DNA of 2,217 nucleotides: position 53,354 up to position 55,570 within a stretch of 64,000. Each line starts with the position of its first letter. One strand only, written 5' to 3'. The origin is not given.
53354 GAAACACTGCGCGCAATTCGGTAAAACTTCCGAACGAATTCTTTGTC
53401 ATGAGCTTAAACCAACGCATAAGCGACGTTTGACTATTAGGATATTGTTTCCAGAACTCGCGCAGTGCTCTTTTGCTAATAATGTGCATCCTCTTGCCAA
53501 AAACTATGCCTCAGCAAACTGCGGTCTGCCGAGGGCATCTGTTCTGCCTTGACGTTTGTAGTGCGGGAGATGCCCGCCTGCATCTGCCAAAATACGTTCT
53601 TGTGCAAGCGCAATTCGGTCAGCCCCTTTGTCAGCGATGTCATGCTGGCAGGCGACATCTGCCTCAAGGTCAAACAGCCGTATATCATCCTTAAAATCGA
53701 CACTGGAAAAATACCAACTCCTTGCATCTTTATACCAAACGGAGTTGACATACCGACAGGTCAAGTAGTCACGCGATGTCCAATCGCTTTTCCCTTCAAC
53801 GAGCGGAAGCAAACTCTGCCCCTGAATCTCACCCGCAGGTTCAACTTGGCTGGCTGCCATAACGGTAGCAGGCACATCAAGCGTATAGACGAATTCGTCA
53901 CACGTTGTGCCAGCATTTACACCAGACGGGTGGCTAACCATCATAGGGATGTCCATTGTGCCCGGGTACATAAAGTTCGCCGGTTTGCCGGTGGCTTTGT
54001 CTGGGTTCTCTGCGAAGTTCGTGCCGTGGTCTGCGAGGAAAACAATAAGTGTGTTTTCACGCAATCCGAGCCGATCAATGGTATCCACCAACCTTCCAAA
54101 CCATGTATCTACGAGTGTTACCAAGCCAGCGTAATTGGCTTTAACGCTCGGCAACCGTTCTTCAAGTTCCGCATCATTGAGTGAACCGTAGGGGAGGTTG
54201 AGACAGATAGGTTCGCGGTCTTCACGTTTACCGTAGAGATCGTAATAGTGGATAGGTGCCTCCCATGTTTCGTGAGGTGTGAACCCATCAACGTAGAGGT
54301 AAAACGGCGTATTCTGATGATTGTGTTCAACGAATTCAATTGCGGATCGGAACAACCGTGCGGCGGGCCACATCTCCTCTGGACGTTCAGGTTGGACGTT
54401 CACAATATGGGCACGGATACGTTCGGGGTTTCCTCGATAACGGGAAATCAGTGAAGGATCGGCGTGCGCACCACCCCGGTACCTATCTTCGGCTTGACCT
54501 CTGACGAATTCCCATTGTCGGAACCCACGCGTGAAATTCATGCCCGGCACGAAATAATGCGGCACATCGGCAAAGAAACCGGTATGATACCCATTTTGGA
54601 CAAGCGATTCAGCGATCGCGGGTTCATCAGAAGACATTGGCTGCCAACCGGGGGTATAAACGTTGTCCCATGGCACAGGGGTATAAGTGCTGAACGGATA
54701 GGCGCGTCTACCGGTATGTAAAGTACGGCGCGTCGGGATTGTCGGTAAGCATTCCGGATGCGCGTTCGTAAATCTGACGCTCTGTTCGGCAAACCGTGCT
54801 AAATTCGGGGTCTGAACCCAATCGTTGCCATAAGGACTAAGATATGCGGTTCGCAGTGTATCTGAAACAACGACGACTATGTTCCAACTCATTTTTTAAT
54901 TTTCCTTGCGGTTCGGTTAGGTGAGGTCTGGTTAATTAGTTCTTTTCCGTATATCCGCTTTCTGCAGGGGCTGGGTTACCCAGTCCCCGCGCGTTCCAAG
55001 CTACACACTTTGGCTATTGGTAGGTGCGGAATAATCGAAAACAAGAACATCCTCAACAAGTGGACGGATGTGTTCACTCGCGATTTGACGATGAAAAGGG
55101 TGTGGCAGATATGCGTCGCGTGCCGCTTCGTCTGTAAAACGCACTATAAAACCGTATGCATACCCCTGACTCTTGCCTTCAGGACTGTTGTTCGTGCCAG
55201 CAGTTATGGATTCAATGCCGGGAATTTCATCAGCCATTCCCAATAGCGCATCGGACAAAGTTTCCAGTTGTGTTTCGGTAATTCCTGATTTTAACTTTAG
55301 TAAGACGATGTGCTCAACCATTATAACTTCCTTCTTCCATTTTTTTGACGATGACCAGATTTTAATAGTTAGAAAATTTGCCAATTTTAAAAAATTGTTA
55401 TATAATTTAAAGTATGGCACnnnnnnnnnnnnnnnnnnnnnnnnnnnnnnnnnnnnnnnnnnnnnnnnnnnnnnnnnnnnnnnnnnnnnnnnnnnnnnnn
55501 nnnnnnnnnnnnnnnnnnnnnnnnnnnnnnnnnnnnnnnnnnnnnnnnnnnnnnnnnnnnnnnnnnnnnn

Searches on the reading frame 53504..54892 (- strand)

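Call 81: search_protein_families(library=pfam, proteins=[window:53504-54892:-], max_evalue=0.00001)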
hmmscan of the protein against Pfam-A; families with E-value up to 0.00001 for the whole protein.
window:53504-54892:- (462 aa): 3 families
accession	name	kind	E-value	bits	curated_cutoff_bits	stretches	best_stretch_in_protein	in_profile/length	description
PF00884.28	Sulfatase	-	7.4e-34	117.9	25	1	4-347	2-298/301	Sulfatase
PF16347.10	SGSH_C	-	1.6e-11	45.1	29.3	1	307-381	10-84/154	N-sulphoglucosamine sulphohydrolase, C-terminal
PF01663.27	Phosphodiest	-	3.5e-09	37.2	23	0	258-295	188-225/342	Type I phosphodiesterase / nucleotide pyrophosphatase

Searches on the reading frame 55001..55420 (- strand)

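Call 81: search_protein_families(library=pfam, proteins=[window:55001-55420:-], max_evalue=0.00001)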
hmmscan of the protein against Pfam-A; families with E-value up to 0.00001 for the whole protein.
window:55001-55420:- (139 aa): 1 family
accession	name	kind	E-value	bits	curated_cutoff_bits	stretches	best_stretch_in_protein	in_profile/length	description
PF07876.18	Dabb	-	2.7e-27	95.7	25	1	35-131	1-95/96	Stress responsive A/B Barrel Domain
